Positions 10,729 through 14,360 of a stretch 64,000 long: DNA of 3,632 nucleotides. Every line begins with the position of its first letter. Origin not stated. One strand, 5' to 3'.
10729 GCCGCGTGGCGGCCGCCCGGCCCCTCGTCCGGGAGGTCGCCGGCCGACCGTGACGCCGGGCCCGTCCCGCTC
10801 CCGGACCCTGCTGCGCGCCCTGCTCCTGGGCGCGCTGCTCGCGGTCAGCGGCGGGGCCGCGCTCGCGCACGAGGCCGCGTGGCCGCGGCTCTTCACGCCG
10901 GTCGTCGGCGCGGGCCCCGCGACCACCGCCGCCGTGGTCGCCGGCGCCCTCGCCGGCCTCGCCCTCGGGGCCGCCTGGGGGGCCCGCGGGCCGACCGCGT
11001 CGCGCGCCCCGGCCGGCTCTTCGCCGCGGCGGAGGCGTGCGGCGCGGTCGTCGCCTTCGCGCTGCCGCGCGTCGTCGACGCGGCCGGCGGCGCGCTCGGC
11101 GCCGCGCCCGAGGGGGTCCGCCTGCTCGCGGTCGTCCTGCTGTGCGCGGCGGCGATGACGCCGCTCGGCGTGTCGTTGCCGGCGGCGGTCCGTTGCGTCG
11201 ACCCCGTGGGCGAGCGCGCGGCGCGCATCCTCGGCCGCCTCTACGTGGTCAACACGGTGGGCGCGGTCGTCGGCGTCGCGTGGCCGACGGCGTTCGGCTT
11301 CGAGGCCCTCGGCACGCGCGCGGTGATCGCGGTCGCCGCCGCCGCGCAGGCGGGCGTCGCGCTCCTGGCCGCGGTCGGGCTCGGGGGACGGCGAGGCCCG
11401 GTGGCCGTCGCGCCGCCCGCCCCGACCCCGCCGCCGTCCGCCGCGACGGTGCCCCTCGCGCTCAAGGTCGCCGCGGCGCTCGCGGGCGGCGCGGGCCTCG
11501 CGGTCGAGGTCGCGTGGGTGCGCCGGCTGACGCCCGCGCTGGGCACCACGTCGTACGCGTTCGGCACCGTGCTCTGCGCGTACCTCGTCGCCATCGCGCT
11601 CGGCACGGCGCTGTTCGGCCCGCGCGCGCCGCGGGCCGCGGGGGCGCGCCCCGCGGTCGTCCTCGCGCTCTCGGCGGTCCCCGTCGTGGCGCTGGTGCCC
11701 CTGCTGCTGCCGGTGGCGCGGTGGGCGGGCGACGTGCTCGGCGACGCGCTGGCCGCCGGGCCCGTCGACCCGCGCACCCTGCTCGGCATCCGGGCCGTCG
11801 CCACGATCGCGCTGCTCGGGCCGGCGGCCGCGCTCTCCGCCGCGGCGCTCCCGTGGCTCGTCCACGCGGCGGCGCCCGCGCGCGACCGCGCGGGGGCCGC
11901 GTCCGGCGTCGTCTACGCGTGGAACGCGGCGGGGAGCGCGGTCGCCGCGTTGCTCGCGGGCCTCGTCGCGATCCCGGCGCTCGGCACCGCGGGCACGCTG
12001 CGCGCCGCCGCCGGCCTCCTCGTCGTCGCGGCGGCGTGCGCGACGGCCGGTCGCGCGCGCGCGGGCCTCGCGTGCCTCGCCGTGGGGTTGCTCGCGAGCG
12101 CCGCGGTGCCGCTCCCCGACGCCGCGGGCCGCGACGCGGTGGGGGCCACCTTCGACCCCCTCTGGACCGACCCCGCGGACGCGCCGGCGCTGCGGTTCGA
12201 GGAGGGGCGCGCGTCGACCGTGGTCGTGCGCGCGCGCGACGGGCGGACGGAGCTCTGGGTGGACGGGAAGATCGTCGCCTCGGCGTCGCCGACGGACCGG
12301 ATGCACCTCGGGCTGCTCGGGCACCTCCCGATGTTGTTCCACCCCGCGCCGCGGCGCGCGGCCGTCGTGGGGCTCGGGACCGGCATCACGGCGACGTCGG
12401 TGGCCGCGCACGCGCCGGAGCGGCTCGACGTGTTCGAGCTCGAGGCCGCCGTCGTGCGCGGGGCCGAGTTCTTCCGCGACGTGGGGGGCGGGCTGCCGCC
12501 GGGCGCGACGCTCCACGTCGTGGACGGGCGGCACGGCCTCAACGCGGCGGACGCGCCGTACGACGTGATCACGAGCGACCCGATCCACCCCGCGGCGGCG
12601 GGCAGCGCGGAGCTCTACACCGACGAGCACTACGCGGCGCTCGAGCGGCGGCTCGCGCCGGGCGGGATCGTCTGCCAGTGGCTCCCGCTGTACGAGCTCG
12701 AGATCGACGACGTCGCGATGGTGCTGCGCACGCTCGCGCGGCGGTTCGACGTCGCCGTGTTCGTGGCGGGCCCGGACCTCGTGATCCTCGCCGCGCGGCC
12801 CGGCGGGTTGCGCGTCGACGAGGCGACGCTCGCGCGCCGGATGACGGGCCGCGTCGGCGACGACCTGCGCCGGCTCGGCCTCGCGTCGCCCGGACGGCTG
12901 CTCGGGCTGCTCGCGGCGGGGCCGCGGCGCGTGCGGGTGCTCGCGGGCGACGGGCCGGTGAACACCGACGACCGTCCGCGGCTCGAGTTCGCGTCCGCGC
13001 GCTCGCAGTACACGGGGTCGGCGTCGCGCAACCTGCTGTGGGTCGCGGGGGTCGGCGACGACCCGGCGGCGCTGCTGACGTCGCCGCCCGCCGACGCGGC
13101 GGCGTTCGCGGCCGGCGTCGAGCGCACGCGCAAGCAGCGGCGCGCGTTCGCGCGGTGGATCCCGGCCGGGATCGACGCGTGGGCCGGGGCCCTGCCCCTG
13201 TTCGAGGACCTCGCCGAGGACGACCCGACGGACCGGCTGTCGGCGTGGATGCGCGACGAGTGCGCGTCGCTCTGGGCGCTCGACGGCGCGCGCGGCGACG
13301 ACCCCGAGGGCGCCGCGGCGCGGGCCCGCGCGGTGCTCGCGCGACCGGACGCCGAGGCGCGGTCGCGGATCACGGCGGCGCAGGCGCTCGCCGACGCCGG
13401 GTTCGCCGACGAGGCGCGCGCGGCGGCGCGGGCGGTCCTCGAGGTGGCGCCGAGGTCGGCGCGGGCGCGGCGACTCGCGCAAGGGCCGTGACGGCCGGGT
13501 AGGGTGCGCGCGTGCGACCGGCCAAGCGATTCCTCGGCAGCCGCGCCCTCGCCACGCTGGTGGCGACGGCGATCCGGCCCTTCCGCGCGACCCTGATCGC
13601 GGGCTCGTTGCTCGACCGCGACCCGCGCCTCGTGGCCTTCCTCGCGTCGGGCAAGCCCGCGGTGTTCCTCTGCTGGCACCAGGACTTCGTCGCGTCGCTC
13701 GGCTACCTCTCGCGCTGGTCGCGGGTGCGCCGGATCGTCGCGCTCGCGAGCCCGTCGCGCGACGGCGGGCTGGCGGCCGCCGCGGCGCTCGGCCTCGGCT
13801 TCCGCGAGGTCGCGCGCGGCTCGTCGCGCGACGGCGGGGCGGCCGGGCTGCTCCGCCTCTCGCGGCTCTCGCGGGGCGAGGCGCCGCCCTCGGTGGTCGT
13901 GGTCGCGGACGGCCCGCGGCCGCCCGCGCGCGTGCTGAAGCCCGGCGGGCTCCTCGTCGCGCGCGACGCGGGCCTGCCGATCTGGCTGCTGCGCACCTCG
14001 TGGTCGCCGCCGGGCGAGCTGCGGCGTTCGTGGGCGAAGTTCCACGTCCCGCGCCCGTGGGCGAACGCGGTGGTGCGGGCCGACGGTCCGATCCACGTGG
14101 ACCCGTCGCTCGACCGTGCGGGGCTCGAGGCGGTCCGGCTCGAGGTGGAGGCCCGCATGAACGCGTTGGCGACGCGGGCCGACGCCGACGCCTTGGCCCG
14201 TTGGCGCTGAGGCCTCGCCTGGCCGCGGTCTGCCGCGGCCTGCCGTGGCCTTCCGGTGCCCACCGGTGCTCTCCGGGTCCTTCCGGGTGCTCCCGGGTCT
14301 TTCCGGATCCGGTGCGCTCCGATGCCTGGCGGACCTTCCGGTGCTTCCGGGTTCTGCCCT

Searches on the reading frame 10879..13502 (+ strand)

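Call 15: search_protein_families(library=pfam, proteins=[window:10879-13491:+, window:11037-13502:+], max_evalue=0.01)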
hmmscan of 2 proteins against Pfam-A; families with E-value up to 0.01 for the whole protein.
window:10879-13491:+ (870 aa): 1 family
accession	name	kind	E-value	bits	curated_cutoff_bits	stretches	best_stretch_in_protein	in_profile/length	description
PF01564.23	Spermine_synth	-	6.2e-12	45.9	22.9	1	479-622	7-152/186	Spermine/spermidine synthase domain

window:11037-13502:+ (821 aa): 0 families

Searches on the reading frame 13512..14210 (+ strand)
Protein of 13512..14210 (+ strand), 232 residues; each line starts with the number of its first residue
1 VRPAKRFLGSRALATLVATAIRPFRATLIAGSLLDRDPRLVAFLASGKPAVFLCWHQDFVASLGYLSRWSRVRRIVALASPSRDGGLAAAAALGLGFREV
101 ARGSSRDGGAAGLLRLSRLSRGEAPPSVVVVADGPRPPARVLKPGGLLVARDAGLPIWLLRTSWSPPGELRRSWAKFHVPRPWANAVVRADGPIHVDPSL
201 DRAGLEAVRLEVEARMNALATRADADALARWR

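Call 15: search_protein_families(library=pfam, proteins=[window:13512-14210:+], max_evalue=0.01)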
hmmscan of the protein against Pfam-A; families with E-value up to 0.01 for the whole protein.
window:13512-14210:+ (232 aa): 1 family
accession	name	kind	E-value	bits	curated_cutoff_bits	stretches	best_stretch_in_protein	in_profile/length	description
PF04028.18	DUF374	-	5.4e-11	42.4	26.8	1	69-139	2-69/69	Domain of unknown function (DUF374)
